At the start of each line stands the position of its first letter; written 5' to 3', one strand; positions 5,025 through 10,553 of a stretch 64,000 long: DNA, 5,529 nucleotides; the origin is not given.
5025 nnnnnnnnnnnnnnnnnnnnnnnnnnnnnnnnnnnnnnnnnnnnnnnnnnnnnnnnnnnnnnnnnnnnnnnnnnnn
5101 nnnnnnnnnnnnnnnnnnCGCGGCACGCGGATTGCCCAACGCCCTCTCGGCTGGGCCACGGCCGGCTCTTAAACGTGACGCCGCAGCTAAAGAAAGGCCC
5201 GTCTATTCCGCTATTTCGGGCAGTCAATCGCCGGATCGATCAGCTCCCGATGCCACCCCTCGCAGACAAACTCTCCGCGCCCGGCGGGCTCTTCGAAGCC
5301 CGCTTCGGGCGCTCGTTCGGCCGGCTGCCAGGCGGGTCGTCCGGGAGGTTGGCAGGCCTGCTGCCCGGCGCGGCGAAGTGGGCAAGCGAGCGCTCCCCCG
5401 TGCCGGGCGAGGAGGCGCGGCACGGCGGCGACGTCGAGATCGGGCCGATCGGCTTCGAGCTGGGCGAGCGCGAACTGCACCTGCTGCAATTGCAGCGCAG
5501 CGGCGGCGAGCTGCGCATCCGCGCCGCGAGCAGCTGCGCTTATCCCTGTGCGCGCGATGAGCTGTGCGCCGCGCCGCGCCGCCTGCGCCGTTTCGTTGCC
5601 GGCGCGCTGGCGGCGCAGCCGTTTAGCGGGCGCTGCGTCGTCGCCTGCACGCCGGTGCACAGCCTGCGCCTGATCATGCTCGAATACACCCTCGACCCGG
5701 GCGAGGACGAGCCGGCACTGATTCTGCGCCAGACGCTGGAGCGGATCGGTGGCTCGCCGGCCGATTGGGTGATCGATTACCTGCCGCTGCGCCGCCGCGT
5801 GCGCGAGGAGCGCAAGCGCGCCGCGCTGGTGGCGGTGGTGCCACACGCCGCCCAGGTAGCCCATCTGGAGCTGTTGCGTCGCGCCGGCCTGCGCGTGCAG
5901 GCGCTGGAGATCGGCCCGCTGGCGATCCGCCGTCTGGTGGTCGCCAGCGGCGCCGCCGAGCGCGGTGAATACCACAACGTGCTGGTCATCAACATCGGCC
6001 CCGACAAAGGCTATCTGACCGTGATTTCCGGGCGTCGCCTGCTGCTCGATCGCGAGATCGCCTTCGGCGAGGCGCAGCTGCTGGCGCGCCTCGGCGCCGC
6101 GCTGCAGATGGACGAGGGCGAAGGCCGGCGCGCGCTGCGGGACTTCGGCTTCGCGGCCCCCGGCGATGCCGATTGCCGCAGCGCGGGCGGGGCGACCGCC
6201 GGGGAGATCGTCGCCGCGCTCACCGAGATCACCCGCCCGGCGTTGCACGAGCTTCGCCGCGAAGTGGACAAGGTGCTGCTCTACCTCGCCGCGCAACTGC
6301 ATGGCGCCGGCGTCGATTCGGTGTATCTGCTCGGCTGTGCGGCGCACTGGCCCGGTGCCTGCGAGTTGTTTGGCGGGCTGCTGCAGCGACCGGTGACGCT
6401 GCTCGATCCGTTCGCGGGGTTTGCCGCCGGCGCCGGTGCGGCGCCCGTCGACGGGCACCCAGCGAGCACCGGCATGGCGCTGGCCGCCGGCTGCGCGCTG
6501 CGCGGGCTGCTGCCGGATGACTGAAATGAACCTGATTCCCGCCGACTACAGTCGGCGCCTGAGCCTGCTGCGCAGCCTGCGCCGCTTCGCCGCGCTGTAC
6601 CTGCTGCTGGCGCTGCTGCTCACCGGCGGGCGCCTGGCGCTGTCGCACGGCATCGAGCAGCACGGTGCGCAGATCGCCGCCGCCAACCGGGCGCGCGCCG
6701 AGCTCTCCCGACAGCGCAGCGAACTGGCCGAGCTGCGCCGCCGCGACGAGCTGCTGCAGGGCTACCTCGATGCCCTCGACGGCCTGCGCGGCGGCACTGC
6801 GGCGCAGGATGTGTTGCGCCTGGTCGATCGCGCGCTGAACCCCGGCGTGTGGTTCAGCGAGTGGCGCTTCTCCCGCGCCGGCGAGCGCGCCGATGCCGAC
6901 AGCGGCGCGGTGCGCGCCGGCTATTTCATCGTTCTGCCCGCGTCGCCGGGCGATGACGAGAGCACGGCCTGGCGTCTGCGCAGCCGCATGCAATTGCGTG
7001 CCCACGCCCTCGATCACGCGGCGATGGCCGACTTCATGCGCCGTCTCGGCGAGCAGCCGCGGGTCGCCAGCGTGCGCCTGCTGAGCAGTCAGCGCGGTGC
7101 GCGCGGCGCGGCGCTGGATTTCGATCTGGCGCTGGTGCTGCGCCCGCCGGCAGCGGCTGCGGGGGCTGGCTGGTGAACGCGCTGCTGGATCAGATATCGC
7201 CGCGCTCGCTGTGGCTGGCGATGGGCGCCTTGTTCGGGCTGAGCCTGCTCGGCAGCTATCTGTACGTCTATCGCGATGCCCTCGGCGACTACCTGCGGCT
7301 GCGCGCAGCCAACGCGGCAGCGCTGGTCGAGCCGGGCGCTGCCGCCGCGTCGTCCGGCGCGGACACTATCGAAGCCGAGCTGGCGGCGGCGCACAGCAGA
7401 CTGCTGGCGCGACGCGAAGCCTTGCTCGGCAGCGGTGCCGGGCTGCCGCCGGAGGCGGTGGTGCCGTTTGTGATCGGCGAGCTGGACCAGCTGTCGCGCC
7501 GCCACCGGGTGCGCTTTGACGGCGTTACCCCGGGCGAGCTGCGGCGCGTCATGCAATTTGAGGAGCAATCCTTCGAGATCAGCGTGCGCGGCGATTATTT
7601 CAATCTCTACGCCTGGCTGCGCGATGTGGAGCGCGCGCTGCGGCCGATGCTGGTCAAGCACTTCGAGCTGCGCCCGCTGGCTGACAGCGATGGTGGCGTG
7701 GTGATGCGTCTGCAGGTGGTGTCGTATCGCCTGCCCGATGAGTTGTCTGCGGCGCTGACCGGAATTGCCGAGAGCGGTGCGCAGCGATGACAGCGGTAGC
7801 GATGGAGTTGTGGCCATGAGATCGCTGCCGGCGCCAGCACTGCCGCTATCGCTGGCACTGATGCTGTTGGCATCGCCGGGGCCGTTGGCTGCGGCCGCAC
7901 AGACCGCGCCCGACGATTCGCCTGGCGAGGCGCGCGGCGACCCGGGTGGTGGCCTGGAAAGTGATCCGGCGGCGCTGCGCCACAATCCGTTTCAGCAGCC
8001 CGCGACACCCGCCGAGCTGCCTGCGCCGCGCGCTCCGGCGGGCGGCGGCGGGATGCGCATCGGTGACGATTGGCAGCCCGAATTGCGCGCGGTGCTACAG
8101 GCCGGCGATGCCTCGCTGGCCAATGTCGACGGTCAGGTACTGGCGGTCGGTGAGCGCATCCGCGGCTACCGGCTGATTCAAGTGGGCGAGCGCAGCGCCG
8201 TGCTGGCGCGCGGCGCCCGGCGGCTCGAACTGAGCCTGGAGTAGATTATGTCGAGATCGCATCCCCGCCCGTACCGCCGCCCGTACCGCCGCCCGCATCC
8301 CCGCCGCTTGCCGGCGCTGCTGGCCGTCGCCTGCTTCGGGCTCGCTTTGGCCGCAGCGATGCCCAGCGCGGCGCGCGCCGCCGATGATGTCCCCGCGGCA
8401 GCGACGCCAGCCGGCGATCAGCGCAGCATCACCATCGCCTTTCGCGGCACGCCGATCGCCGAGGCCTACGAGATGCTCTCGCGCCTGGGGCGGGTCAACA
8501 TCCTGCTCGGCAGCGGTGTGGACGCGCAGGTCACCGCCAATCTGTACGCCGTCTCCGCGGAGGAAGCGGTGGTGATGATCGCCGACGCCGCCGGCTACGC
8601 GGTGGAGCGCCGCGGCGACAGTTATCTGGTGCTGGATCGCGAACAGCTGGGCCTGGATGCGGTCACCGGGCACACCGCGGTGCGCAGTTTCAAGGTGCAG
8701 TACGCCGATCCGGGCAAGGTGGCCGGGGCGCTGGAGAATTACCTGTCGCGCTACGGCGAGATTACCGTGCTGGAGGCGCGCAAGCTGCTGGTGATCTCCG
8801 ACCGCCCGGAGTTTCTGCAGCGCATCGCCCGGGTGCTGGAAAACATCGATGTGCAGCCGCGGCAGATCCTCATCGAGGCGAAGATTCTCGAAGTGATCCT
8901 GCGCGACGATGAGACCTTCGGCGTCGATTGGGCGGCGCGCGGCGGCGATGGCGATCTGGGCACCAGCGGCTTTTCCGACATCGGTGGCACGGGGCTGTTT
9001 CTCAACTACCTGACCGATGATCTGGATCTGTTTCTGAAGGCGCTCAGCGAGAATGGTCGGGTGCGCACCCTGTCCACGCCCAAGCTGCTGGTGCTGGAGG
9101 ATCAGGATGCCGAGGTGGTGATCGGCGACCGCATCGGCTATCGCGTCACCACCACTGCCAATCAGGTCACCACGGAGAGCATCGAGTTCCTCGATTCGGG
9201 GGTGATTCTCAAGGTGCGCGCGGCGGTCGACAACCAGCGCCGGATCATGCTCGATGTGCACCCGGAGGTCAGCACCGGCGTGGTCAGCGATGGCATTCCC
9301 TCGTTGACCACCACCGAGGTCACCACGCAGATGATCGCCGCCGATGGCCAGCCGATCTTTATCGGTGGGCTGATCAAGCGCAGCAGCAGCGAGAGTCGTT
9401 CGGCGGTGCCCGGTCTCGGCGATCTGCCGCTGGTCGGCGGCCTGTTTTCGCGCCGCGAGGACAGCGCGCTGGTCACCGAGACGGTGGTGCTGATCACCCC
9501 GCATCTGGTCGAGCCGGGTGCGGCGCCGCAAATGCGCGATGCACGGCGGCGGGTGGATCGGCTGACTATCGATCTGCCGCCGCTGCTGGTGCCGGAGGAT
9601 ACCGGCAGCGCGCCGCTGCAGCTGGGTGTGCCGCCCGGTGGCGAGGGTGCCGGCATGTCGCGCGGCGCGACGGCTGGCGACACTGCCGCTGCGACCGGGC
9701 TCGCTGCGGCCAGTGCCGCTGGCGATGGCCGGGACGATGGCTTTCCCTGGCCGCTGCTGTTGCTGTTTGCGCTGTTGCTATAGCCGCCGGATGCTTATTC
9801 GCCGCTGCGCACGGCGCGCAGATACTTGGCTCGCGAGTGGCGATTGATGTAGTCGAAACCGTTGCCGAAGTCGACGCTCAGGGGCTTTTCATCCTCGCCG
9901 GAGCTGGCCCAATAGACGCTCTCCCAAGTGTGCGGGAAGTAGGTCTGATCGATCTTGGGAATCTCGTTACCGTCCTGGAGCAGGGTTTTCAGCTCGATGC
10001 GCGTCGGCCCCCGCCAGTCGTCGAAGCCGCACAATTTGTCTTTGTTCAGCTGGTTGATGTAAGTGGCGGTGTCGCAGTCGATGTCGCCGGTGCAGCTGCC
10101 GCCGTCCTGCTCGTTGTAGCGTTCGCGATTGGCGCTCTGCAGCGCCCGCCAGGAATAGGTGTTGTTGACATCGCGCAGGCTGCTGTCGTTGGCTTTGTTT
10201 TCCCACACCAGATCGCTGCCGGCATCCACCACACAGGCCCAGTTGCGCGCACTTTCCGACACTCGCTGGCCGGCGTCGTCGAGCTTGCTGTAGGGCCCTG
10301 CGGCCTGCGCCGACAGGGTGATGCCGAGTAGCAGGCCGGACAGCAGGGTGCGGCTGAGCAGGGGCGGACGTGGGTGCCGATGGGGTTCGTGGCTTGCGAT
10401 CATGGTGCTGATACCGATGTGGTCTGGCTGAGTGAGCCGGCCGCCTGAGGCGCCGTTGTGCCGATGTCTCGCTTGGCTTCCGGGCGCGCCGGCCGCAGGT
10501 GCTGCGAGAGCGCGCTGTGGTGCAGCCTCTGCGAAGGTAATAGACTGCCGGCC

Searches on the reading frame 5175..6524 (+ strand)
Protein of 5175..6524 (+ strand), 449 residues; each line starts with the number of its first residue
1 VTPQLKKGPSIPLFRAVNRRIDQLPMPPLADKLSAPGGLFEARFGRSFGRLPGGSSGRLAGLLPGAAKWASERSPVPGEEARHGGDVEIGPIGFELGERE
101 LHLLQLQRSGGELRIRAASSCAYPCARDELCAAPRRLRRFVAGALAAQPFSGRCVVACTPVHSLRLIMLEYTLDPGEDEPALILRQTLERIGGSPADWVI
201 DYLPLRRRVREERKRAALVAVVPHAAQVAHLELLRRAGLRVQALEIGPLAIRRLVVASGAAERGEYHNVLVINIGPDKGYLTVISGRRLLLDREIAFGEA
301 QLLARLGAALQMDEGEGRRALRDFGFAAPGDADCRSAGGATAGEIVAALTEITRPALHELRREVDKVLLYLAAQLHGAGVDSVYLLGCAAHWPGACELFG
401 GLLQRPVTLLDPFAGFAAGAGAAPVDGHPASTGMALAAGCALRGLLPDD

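Call 3: search_protein_families(library=pfam, proteins=[window:5175-6524:+], max_evalue=0.1)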
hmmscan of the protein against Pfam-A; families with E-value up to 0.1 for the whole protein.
window:5175-6524:+ (449 aa): 1 family
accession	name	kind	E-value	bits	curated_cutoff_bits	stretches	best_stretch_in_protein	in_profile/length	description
PF11104.14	PilM_2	-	1.7e-09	37.5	27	2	351-444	246-339/340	Type IV pilus assembly protein PilM;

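Call 4: search_protein_families(library=ncbifam, proteins=[window:5175-6524:+], max_evalue=0.1)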
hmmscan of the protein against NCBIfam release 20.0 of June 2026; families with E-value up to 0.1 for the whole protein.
window:5175-6524:+ (449 aa): 2 families
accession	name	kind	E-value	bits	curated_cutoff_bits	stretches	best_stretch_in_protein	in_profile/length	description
TIGR01175.1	pilM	subfamily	4.2e-19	68.8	133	1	92-445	6-348/348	type IV pilus assembly protein PilM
NF045709.1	Amuc_1101_fam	equivalog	1.3e-07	30.9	650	1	214-444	129-349/608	Amuc_1101 family PilM-like pilus complex protein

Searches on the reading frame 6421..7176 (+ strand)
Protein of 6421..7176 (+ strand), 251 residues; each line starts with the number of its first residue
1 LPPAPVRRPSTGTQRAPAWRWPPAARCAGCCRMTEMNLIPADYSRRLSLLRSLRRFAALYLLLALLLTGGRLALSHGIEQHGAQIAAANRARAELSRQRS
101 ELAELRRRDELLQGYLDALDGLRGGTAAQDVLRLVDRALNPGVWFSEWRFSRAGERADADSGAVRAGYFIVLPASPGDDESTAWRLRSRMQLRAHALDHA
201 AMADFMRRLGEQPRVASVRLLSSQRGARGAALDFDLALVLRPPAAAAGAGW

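Call 3: search_protein_families(library=pfam, proteins=[window:6421-7176:+], max_evalue=0.1)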
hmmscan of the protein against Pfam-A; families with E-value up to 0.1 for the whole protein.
window:6421-7176:+ (251 aa): 1 family
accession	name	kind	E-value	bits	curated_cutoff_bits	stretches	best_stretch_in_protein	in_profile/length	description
PF05137.18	PilN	-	0.0057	17.1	22.8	1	189-227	25-63/78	Fimbrial assembly protein (PilN)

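Call 4: search_protein_families(library=ncbifam, proteins=[window:6421-7176:+], max_evalue=0.1)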
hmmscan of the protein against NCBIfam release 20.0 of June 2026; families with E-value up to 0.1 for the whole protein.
window:6421-7176:+ (251 aa): 0 families

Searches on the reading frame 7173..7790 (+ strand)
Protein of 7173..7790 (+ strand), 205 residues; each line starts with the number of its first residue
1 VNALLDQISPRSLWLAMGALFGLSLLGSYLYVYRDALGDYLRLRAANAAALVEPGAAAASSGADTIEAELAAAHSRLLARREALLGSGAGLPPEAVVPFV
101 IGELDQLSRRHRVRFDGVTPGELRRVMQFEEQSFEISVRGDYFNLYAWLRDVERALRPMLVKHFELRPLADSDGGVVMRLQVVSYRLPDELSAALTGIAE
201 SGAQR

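Call 3: search_protein_families(library=pfam, proteins=[window:7173-7790:+], max_evalue=0.1)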
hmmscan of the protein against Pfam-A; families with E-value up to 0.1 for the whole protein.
window:7173-7790:+ (205 aa): 1 family
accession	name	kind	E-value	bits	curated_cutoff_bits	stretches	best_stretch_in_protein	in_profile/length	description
PF04350.18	PilO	-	0.00044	20.9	22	1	71-186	26-142/145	Pilus assembly protein, PilO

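Call 4: search_protein_families(library=ncbifam, proteins=[window:7173-7790:+], max_evalue=0.1)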
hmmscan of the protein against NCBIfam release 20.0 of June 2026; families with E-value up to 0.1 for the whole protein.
window:7173-7790:+ (205 aa): 0 families

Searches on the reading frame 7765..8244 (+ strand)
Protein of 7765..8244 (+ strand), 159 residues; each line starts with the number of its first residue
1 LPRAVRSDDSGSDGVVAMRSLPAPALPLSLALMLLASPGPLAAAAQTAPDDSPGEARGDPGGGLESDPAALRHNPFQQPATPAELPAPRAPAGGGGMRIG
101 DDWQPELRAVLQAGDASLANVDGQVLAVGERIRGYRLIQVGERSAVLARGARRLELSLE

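Call 3: search_protein_families(library=pfam, proteins=[window:7765-8244:+], max_evalue=0.1)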
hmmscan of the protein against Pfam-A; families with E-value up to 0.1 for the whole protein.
window:7765-8244:+ (159 aa): 0 families

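Call 4: search_protein_families(library=ncbifam, proteins=[window:7765-8244:+], max_evalue=0.1)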
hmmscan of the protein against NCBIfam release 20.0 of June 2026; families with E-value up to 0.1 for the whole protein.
window:7765-8244:+ (159 aa): 0 families

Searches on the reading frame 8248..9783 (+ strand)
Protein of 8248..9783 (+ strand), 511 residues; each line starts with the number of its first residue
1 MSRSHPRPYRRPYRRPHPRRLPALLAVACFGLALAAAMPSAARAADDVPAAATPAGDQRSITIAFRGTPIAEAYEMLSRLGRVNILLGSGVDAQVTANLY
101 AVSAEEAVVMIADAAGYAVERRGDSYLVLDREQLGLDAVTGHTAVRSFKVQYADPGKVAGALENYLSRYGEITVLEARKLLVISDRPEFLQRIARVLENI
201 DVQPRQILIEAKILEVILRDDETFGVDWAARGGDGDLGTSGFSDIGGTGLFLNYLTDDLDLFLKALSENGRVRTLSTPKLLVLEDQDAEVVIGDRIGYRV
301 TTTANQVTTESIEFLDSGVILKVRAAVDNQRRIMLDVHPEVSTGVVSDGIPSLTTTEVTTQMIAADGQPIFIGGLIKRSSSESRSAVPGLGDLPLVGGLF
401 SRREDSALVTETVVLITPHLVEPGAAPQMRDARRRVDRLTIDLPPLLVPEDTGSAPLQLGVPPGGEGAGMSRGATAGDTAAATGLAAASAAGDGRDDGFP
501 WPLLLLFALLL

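Call 3: search_protein_families(library=pfam, proteins=[window:8248-9783:+], max_evalue=0.1)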
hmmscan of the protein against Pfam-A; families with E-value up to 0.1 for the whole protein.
window:8248-9783:+ (511 aa): 3 families
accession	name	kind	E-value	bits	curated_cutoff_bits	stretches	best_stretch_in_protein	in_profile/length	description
PF00263.26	Secretin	-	1.8e-38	132.2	27.5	1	265-422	1-169/169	Bacterial type II and III secretion system protein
PF03958.22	Secretin_N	-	1.5e-10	41.6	28.2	1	145-206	1-69/69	Bacterial type II/III secretion system short domain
PF07660.19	STN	-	0.013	15.8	28.4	1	83-128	1-49/52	Secretin and TonB N terminus short domain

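Call 4: search_protein_families(library=ncbifam, proteins=[window:8248-9783:+], max_evalue=0.1)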
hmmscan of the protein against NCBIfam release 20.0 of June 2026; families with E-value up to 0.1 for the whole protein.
window:8248-9783:+ (511 aa): 10 families
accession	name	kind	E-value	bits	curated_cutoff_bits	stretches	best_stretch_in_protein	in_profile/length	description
TIGR02517.1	type_II_gspD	equivalog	3.8e-48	164.4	351.35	3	254-422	412-591/600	type II secretion system secretin GspD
TIGR02515.1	IV_pilus_PilQ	subfamily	1.1e-46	159.8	284.35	2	258-421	260-427/428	type IV pilus secretin PilQ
TIGR02519.1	pilus_MshL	equivalog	2.5e-37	128.5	250.2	1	180-421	9-290/290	pilus (MSHA type) biogenesis protein MshL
NF010083.0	PRK13568.1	equivalog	4.9e-33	114.5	554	1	52-422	19-418/419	DNA uptake porin HofQ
TIGR02516.1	type_III_yscC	equivalog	7.5e-32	110.5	238.45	1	181-422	210-462/463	type III secretion system outer membrane ring subunit SctC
NF007851.2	PRK10560.1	exception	3e-25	88.9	598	1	52-422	15-410/412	DNA uptake porin HofQ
NF011873.0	PRK15346.1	equivalog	4.8e-19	68.4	524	1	181-407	247-480/499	EscC/YscC/HrcC family type III secretion system outer membrane ring protein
NF042912.1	Amuc_1098_fam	equivalog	4.6e-13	48.1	750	1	351-426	726-801/805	Amuc_1098 family type IV pilus outer membrane protein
TIGR02520.1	pilus_B_mal_scr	equivalog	1.2e-12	47.2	287.65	1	156-418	222-511/513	PilN family type IVB pilus formation outer membrane protein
TIGR00066.1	g_glut_trans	equivalog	0.015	13.9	357.85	1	245-340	374-465/518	gamma-glutamyltransferase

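Call 67: list_cluster_members(proteins=[window:8248-9780:+, window:1759-5115:+, window:269-736:+, window:9798-10403:-, window:7173-7787:+])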
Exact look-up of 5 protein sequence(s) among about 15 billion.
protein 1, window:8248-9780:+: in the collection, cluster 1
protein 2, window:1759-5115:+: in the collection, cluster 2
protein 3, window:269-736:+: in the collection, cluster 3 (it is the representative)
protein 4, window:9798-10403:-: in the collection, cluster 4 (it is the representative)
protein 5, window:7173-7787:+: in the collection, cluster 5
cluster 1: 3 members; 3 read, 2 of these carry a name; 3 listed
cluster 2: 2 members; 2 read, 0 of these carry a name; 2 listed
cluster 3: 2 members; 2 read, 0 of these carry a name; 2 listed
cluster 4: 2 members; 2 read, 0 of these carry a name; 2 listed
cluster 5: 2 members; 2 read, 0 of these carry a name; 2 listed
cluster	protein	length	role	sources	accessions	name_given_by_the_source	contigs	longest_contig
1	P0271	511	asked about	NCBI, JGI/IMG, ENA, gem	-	-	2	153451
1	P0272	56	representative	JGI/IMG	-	hypothetical protein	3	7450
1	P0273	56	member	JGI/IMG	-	hypothetical protein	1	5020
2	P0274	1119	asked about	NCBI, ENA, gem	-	-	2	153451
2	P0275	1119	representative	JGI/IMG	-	-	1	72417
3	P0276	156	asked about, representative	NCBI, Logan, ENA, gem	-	-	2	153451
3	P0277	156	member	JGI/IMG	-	-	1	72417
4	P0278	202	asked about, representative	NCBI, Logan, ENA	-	-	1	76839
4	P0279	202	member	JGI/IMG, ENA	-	-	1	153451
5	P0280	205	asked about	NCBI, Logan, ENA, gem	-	-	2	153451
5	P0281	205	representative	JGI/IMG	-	-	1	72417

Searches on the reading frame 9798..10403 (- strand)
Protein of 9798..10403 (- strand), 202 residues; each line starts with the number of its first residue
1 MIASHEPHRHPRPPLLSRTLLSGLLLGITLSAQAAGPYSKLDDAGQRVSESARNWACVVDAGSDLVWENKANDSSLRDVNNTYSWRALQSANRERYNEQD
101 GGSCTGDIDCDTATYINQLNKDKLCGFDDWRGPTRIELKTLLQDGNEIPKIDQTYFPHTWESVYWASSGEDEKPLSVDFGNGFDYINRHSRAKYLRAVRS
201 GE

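Call 61: search_protein_families(library=pfam, proteins=[window:9798-10403:-], max_evalue=0.00001)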
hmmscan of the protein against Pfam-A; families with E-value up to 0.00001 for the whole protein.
window:9798-10403:- (202 aa): 1 family
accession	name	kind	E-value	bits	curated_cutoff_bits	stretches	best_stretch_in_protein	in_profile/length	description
PF07603.17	Lcl_C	-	2.5e-22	79.8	34.9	1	57-199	2-117/117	Lcl C-terminal domain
